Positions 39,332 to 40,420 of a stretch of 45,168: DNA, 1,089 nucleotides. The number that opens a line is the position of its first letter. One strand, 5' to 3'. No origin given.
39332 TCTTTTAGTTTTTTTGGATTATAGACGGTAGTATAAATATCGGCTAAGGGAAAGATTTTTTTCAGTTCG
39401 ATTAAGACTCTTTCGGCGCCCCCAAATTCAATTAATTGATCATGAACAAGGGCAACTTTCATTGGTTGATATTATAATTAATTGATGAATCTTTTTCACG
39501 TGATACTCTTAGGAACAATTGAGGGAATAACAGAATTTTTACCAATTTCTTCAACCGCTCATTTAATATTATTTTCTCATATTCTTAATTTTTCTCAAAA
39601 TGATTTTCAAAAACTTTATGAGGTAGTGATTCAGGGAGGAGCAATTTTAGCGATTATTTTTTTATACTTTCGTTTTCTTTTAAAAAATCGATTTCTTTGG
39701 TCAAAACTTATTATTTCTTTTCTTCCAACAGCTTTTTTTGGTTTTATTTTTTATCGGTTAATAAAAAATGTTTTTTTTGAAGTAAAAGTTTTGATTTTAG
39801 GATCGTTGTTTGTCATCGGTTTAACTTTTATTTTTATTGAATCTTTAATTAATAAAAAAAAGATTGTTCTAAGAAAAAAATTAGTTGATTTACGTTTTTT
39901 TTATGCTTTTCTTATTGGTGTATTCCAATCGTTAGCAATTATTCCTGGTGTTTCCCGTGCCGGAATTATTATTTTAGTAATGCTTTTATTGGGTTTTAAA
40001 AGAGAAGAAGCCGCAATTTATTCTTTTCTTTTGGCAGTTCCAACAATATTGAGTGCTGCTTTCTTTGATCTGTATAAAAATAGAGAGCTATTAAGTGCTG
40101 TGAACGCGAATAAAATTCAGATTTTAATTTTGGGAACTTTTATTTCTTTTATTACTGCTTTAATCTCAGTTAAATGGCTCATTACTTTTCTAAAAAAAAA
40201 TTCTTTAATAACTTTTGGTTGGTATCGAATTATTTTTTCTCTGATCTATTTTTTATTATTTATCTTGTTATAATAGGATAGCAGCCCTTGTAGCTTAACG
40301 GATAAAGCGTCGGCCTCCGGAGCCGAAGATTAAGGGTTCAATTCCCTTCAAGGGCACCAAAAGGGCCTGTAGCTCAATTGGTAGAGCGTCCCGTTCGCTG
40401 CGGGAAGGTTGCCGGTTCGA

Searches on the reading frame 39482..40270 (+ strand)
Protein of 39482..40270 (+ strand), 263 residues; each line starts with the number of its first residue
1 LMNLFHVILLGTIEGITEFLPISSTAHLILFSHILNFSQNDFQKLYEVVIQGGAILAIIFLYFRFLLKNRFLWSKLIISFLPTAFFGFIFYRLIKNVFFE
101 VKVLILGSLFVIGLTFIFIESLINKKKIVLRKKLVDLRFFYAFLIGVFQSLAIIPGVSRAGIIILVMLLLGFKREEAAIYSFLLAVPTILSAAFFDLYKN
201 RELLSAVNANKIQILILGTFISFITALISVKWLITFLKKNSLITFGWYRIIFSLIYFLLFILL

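Call 5: search_protein_families(library=pfam, proteins=[window:39482-40270:+], max_evalue=0.01)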
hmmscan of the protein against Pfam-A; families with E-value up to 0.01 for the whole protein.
window:39482-40270:+ (263 aa): 1 family
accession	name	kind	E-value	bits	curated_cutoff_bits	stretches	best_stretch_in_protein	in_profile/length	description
PF02673.24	BacA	-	2.1e-63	214.9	33.4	1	8-254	2-256/257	Bacitracin resistance protein BacA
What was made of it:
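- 39482..40273 (+): uppP (BacA), undecaprenyl-diphosphate phosphatase. Its position next to g26 is conserved. PF02673 at 2e-63 (call 5).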
